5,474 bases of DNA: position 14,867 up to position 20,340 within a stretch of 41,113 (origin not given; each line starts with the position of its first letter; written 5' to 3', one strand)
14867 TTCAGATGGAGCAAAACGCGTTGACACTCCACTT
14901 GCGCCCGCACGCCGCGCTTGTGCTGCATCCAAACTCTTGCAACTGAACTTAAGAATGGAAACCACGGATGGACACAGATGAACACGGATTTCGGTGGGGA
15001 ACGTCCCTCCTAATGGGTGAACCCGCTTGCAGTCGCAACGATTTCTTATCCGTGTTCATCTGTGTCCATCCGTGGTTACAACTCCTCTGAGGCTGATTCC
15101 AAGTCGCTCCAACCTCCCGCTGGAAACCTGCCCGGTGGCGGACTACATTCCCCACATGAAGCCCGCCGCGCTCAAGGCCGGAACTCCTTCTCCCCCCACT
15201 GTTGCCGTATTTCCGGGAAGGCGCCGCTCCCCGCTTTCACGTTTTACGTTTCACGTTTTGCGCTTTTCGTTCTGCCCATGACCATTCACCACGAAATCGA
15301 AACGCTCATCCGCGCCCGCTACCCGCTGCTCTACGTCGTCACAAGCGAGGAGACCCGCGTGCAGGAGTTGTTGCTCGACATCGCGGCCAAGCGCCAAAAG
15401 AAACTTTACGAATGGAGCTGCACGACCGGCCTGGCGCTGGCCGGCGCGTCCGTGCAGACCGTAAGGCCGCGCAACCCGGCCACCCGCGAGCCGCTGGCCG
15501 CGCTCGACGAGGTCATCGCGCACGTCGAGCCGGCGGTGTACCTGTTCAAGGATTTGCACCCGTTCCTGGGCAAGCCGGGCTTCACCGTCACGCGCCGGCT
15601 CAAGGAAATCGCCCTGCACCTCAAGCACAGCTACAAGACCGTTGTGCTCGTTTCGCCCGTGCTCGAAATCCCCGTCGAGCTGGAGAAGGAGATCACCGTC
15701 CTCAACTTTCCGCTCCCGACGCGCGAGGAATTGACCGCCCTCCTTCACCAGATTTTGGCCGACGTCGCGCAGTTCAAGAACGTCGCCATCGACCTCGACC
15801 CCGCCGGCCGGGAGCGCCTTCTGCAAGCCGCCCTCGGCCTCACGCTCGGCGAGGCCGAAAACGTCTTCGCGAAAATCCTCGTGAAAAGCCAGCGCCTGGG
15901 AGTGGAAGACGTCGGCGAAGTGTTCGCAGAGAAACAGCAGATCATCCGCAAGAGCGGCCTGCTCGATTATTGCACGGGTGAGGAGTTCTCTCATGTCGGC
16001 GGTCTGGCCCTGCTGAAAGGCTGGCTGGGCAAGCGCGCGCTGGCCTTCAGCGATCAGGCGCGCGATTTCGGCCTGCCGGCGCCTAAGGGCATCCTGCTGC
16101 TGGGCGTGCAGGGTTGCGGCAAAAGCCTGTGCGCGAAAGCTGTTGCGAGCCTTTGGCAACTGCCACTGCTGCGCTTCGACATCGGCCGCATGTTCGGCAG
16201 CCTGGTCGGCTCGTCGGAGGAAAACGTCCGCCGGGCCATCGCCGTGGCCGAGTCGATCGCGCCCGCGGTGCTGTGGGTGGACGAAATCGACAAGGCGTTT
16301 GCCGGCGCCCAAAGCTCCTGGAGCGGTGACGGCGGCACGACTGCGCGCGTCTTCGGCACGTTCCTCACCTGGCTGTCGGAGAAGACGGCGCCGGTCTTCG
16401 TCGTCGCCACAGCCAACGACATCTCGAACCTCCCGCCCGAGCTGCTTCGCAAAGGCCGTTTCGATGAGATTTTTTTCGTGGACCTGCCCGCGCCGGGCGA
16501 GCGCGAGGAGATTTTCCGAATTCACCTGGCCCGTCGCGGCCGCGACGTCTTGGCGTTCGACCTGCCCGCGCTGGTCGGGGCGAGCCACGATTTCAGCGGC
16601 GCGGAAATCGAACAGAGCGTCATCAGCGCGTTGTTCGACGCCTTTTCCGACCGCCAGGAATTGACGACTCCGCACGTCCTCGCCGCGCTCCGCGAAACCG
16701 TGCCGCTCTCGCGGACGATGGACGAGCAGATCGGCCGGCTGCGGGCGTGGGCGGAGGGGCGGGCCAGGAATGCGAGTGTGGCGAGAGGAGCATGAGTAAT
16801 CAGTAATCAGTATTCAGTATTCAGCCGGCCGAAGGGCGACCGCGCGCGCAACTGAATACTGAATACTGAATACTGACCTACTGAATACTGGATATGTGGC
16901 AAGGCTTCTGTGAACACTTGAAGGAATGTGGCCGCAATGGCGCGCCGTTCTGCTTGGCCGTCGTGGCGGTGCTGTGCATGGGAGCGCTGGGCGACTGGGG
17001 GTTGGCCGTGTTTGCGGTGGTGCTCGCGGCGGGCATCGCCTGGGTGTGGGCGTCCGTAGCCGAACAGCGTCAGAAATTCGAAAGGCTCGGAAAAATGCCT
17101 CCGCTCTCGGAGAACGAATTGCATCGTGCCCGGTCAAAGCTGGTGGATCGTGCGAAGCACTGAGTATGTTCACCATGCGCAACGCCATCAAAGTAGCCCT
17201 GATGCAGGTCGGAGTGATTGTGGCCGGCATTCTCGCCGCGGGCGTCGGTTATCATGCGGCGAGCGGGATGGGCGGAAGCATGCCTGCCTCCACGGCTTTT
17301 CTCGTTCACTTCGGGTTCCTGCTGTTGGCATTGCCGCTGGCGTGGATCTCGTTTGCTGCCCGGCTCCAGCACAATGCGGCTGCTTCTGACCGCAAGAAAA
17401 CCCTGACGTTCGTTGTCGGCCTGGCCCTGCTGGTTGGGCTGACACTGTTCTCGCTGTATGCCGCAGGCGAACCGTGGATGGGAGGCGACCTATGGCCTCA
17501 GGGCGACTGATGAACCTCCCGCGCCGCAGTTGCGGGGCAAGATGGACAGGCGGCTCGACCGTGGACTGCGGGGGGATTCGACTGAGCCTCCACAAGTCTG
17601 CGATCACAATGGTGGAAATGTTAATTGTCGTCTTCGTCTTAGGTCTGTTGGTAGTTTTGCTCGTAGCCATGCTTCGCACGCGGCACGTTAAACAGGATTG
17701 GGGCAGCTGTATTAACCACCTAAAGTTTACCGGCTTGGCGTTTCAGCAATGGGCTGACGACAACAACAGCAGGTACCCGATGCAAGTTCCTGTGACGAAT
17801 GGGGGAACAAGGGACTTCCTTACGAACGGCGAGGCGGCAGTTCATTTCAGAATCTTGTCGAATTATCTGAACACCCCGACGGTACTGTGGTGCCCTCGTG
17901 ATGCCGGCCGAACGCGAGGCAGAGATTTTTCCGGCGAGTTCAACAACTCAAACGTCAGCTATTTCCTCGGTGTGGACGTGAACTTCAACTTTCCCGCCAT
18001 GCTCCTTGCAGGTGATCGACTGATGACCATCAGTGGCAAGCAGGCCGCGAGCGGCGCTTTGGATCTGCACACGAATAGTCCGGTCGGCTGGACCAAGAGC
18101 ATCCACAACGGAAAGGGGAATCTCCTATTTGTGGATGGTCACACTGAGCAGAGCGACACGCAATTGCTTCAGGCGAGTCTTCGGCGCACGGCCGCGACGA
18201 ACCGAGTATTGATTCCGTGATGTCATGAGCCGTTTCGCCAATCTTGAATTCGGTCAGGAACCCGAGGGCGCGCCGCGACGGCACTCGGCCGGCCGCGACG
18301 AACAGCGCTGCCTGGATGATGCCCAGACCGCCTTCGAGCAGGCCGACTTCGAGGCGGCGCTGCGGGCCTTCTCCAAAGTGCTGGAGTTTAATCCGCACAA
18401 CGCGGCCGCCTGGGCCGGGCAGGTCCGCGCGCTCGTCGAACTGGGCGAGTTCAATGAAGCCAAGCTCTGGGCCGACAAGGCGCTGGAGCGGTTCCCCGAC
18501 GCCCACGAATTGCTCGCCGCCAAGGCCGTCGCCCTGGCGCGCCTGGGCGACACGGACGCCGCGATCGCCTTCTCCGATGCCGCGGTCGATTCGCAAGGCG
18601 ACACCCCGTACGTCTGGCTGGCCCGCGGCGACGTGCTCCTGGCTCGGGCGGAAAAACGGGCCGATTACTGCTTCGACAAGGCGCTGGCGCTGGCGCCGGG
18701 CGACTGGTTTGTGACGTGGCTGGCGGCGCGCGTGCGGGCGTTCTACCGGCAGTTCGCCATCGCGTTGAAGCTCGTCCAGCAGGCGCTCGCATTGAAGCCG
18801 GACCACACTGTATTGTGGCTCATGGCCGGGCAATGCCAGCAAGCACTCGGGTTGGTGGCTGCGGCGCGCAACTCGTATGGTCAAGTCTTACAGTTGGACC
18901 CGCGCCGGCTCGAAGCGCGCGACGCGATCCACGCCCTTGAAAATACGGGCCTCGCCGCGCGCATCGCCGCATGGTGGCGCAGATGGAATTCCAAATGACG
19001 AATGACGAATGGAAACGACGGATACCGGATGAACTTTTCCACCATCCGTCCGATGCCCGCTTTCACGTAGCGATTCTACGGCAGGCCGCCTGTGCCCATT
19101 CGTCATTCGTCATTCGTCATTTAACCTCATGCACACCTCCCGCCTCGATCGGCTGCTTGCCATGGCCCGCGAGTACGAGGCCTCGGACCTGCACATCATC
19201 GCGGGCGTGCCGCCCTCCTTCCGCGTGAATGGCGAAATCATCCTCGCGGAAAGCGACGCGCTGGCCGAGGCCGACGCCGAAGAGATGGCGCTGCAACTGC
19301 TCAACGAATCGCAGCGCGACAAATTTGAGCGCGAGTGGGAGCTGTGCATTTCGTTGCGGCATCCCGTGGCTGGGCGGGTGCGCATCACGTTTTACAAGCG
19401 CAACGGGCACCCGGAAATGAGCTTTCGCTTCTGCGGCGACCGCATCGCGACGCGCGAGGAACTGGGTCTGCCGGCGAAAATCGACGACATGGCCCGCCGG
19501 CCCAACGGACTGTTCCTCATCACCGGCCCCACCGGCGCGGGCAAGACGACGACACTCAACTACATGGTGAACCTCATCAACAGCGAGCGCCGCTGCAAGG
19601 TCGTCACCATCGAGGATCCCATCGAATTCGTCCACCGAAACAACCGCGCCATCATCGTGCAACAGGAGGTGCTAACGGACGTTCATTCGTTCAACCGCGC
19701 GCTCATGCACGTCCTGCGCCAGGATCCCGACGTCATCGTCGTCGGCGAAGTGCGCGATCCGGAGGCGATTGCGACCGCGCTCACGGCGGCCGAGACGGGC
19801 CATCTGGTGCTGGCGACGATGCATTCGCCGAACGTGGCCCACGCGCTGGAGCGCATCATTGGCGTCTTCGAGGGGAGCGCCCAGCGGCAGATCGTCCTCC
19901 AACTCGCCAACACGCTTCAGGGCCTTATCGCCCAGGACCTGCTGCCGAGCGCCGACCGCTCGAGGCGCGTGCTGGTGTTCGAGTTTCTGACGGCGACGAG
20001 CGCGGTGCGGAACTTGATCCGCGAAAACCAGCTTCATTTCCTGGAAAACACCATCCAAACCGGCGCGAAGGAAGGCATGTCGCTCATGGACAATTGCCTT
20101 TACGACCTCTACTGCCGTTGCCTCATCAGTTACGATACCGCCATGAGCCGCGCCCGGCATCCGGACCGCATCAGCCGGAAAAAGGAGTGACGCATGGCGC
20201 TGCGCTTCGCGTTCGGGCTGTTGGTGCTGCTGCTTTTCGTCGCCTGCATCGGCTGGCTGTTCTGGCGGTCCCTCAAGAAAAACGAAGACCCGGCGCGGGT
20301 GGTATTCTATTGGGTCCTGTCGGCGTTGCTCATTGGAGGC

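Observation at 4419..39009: Recurring architecture: gene-boundary palindromes whose arms are tandem arrays of 7-10 nt units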

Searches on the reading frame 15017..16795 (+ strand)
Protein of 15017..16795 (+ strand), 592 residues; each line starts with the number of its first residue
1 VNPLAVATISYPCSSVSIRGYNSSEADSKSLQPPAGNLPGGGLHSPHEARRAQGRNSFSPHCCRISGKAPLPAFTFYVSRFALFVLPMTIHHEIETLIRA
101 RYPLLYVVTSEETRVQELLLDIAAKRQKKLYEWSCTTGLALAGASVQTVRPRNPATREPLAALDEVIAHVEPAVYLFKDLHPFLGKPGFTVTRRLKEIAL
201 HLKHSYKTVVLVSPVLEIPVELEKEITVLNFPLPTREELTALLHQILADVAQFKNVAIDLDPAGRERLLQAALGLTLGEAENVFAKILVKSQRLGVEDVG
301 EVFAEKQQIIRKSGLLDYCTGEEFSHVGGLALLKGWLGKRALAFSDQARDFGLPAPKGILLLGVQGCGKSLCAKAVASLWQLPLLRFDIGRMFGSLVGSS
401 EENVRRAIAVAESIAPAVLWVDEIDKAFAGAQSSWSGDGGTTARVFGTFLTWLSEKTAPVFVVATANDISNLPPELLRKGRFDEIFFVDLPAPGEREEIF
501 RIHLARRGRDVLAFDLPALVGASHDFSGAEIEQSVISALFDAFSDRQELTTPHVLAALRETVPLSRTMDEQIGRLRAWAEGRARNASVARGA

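Call 19: search_protein_families(library=pfam, proteins=[window:15017-16795:+])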
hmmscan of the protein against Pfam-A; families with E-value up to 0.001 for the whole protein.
window:15017-16795:+ (592 aa): 1 family
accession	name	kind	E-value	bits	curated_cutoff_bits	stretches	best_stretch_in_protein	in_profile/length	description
PF00004.35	AAA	-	1.3e-27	97.3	21.2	1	359-489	1-130/131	ATPase family associated with various cellular activities (AAA)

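Call 26: find_related_loci(query=window:15095-16795:+, collection=genome_contigs, flank=10000)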
Query window:15095-16795:+ (566 aa) in genome_contigs; peptide patterns used: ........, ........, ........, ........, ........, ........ (x = any residue, [..] = any of these).
578 stretches matched a pattern; 536 encode a relative of the query (tblastn E <= 1e-3); the best 80 are kept; 80 distinct loci.
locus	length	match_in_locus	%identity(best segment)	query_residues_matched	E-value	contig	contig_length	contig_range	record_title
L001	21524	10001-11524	75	60-566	0e+0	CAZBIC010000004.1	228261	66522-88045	MAG TPA_asm: uncultured Bifidobacterium sp. isolate SRP302895_co1_406 genome assembly, contig: NODE_88_length_228261_cov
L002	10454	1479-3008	75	58-564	0e+0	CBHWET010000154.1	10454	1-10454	MAG TPA_asm: uncultured bacterium isolate ERR14722429_binner12_Refined_101 genome assembly, contig: ERZ27336827.3696, wh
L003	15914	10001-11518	75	62-566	0e+0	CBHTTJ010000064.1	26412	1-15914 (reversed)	MAG TPA_asm: uncultured bacterium isolate ERR14722427_binner23_Refined_58 genome assembly, contig: ERZ27336822.820, whol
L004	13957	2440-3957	74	62-566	0e+0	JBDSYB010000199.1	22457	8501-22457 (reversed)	MAG: Verrucomicrobiota bacterium isolate cluster1_bin.665 k127_7625019, whole genome shotgun sequence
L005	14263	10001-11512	75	62-564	0e+0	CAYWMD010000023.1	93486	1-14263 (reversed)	MAG TPA_asm: uncultured Bifidobacteriaceae bacterium isolate SRP292972_co2_226 genome assembly, contig: NODE_193_length_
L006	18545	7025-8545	73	61-566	0e+0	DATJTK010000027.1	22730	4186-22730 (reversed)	MAG TPA_asm: Candidatus Sulfotelmatobacter sp. isolate SMAG_U15018 k141_3472605, whole genome shotgun sequence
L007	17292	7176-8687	74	62-564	0e+0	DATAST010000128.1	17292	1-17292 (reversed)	MAG TPA_asm: Verrucomicrobiia bacterium isolate SMAG_U5527 k141_1871408, whole genome shotgun sequence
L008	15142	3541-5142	70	31-566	0e+0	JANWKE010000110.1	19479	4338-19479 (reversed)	MAG: Verrucomicrobiia bacterium isolate CRAIB_MAG85 c_000000074952, whole genome shotgun sequence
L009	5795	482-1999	74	62-566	0e+0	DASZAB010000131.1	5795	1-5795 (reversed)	MAG TPA_asm: Verrucomicrobiia bacterium isolate SMAG_U6377 k141_301255, whole genome shotgun sequence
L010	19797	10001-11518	74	62-566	0e+0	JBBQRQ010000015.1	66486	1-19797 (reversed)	MAG: Verrucomicrobiota bacterium isolate Co_metawrap_1697 Cmw_1697_k141_27561664_length_66486_cov_21.0000, whole genome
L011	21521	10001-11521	73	61-566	0e+0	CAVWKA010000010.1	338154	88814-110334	MAG: uncultured Verrucomicrobiae bacterium isolate MFD05512.bin.2.55 genome assembly, contig: contig_2286, whole genome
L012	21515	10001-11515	74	62-565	0e+0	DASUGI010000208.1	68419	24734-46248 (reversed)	MAG TPA_asm: Verrucomicrobiia bacterium isolate SMAG_U1401 k141_339641, whole genome shotgun sequence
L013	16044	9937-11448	74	62-564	0e+0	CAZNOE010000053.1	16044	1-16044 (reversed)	MAG TPA_asm: uncultured Bifidobacteriaceae bacterium isolate SRP119689_co1_68 genome assembly, contig: NODE_5100_length_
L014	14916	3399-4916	74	62-566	0e+0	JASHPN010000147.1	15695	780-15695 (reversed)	MAG: Verrucomicrobiia bacterium isolate JOPF050 JOPF_AWAY_contig_524310, whole genome shotgun sequence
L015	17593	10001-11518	73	62-566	0e+0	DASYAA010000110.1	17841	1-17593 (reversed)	MAG TPA_asm: Verrucomicrobiia bacterium isolate SMAG_U4867 k141_3505197, whole genome shotgun sequence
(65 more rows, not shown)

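Call 33: find_homologous_proteins(query=window:15275-16795:+, max_evalue=1e-100)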
Query window:15275-16795:+ (506 aa): 7952 proteins with E <= 1e-100 among 8000 candidates; the best 120 are listed.
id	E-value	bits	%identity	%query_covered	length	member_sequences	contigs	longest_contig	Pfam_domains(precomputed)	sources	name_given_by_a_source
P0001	0.0e+0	1071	95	100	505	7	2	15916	PF00004.36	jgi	jgi:hypothetical protein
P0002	0.0e+0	1033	93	99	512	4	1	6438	PF00004.36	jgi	-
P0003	0.0e+0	1029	93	99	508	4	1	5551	PF00004.36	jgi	jgi:hypothetical protein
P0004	3.0e-282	955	86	100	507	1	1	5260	PF00004.36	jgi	-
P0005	6.7e-282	954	85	99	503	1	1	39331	PF00004.36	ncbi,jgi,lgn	ncbi:MAG: hypothetical protein QOF48_800 [Verrucomicrobiota bacterium]|jgi:SpoVK/Ycf46/Vps4 family A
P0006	1.9e-281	952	85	99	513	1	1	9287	PF00004.36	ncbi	-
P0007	1.3e-277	939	86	99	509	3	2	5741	PF00004.36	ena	-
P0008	8.4e-277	937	85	99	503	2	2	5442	PF00004.36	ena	-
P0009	1.3e-261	887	79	100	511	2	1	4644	PF00004.36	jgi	jgi:MoxR-like ATPase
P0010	8.4e-261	884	78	99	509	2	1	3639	PF00004.36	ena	-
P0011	1.4e-260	883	80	100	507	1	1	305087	PF00004.36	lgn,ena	-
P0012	3.3e-258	875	79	99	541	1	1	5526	PF00004.36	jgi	jgi:MoxR-like ATPase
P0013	7.6e-258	874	79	99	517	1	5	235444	PF00004.36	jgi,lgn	jgi:SpoVK/Ycf46/Vps4 family AAA+-type ATPase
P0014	1.6e-257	873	79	99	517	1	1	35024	PF00004.36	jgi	jgi:hypothetical protein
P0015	2.8e-257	872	79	99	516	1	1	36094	PF00004.36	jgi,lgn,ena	-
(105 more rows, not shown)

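Call 34: find_encoding_contigs(protein=P0001, flank=10000, max_places=3)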
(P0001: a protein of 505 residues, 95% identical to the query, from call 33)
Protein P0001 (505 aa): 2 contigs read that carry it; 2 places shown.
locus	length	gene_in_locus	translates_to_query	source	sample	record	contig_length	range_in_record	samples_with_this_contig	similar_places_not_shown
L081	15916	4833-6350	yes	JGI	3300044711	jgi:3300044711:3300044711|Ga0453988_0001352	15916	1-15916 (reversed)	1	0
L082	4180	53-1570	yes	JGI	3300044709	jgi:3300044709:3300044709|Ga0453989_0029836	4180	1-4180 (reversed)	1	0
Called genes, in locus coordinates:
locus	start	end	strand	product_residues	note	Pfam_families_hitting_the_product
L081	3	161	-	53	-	?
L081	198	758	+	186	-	PF01923:Cob_adeno_trans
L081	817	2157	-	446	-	PF07995:GSDH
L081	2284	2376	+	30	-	-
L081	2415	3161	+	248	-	PF02146:SIR2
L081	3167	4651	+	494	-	PF00128:Alpha-amylase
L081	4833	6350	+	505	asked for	PF00004:AAA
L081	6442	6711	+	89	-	-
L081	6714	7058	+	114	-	-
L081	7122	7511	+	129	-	-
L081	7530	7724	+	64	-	-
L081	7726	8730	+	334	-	PF00561:Abhydrolase_1, PF12697:Abhydrolase_6 (weak)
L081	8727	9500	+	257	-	-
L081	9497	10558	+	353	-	PF00437:T2SSE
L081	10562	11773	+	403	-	PF13428:TPR_14 (faint), PF13525:YfiO (faint)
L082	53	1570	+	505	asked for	PF00004:AAA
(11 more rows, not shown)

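Call 35: find_encoding_contigs(protein=P0002, flank=10000, max_places=2)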
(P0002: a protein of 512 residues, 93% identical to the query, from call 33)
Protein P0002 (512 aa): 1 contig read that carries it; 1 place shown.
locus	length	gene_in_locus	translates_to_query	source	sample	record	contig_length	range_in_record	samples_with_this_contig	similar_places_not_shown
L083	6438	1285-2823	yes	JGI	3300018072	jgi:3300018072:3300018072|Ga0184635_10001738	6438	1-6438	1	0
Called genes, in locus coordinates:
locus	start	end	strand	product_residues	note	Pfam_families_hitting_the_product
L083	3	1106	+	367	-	?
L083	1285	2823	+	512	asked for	PF00004:AAA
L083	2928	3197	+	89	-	-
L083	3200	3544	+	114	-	-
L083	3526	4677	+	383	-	PF00561:Abhydrolase_1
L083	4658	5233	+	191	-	-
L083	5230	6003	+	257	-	PF12895:ANAPC3 (faint), PF00515:TPR_1 (faint), PF07719:TPR_2 (faint), PF13181:TPR_8 (faint), PF13371:TPR_9 (faint), PF13414:TPR_11 (faint), PF13428:TPR_14 (faint), PF14559:TPR_19, +2 more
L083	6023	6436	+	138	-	?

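Call 36: find_encoding_contigs(protein=P0003, flank=10000, max_places=2)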
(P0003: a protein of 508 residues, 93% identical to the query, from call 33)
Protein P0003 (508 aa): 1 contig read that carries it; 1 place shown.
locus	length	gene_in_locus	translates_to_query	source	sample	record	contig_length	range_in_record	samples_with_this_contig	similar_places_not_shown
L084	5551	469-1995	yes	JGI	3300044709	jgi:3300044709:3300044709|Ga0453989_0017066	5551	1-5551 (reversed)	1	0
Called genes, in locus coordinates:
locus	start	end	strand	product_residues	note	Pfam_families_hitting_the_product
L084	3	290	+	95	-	?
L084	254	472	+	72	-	-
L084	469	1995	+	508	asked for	PF00004:AAA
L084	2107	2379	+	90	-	-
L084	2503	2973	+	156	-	-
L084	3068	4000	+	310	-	PF00561:Abhydrolase_1 (weak)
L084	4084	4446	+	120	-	-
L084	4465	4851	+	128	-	-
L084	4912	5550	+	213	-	?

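Call 37: find_encoding_contigs(protein=P0005, flank=10000, max_places=2)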
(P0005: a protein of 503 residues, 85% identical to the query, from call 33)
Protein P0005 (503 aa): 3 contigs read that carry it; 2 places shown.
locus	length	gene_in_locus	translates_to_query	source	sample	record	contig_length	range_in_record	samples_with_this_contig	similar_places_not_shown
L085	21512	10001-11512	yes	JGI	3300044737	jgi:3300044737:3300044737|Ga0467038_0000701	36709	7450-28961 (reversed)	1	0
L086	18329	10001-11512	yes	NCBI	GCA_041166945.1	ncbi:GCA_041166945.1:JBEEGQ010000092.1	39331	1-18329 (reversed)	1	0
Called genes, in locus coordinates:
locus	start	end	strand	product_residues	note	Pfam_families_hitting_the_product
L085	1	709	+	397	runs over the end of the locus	PF00465:Fe-ADH, PF13685:Fe-ADH_2, PF25137:ADH_Fe_C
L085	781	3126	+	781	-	PF01738:DLH (faint), PF22244:GCE_fung (faint)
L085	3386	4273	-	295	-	-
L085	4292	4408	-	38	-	-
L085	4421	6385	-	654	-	PF00012:HSP70, PF06723:MreB_Mbl, PF00012:HSP70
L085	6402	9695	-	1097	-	PF23500:DUF7133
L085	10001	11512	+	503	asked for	PF00004:AAA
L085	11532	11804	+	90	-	-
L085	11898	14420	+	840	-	PF13385:Laminin_G_3 (weak)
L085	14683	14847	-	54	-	-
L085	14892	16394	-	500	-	PF00675:Peptidase_M16 (weak), PF05193:Peptidase_M16_C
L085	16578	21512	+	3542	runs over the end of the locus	PF03160:Calx-beta, PF03160:Calx-beta, PF17957:Big_7 (weak), PF03160:Calx-beta, PF03160:Calx-beta, PF17957:Big_7, PF03160:Calx-beta, PF17957:Big_7, +2 more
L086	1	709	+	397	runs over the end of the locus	PF00465:Fe-ADH, PF13685:Fe-ADH_2, PF25137:ADH_Fe_C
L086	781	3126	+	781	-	PF01738:DLH (faint), PF22244:GCE_fung (faint)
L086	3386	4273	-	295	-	-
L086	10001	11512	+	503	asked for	PF00004:AAA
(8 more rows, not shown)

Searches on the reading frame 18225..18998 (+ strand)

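Call 19: search_protein_families(library=pfam, proteins=[window:18225-18998:+])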
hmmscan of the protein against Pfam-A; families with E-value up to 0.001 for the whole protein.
window:18225-18998:+ (257 aa): 14 families
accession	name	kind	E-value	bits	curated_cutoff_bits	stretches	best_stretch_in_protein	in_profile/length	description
PF14559.12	TPR_19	-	2.2e-18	66.8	25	3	36-98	1-66/68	Tetratricopeptide repeat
PF07719.23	TPR_2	-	7e-15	54.3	27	0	33-59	8-34/34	Tetratricopeptide repeat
PF13428.12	TPR_14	-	3.3e-14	52.4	23.5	1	61-101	2-42/44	Tetratricopeptide repeat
PF13181.12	TPR_8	-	2.4e-13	49.5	25.7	0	197-226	3-32/34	Tetratricopeptide repeat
PF00515.34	TPR_1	-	2.8e-13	49.5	27.8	0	33-59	8-34/34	Tetratricopeptide repeat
PF13432.12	TPR_16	-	4.8e-13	49.7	32.7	2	33-93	4-64/65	Tetratricopeptide repeat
PF13431.12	TPR_17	-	1.2e-12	47.5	24.4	0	84-115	3-34/34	Tetratricopeptide repeat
PF13371.12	TPR_9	-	1.6e-08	34.8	35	1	176-233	10-67/73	Tetratricopeptide repeat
PF23914.1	TPR_CcmH_CycH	-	6.8e-06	26.4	42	0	176-230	34-85/158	Cytochrome c-type biogenesis protein H TPR domain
PF13414.12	TPR_11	-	8.6e-06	25.8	26.8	0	37-63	5-31/42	TPR repeat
PF13174.12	TPR_6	-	1.5e-05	25.8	26.3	0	198-226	3-31/33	Tetratricopeptide repeat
PF12895.13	ANAPC3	-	2.7e-05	24.8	27.2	0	75-125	4-53/82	Anaphase-promoting complex, cyclosome, subunit 3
PF01239.28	PPTA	-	5.2e-05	23.2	29.5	0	43-63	2-22/32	Protein prenyltransferase alpha subunit repeat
PF25064.1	ARM_TT21_5th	-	0.00016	22.4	27.8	0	33-92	8-67/117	TT21 fifth ARM repeats domain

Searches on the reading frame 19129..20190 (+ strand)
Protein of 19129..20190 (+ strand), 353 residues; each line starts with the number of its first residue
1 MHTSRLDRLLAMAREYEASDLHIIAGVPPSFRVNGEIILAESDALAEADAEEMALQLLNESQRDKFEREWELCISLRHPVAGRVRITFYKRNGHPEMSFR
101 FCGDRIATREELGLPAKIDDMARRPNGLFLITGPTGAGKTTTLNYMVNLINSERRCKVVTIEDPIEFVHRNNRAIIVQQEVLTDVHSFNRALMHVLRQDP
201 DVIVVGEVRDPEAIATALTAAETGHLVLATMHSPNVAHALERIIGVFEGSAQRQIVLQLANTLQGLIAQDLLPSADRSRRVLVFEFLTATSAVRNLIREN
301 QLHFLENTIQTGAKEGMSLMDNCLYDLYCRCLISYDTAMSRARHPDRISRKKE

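Call 19: search_protein_families(library=pfam, proteins=[window:19129-20190:+])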
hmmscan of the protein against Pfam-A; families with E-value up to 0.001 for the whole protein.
window:19129-20190:+ (353 aa): 6 families
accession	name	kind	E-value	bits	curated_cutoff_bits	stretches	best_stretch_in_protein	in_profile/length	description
PF00437.27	T2SSE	-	8.1e-43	146.9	24.9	1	117-285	133-288/370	Type II/IV secretion system protein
PF13401.12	AAA_22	-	3.9e-05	24.4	27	1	125-181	4-64/130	AAA domain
PF13604.12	AAA_30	-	0.00022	21.5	27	0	119-153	11-45/191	AAA domain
PF13476.12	AAA_23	-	0.00024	22.2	27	1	126-144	19-37/201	AAA domain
PF13245.12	AAA_19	-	0.00077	20.1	25.1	0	125-178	10-57/134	AAA domain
PF13191.12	AAA_16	-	0.0009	20.2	32.6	0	123-175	22-64/167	AAA ATPase domain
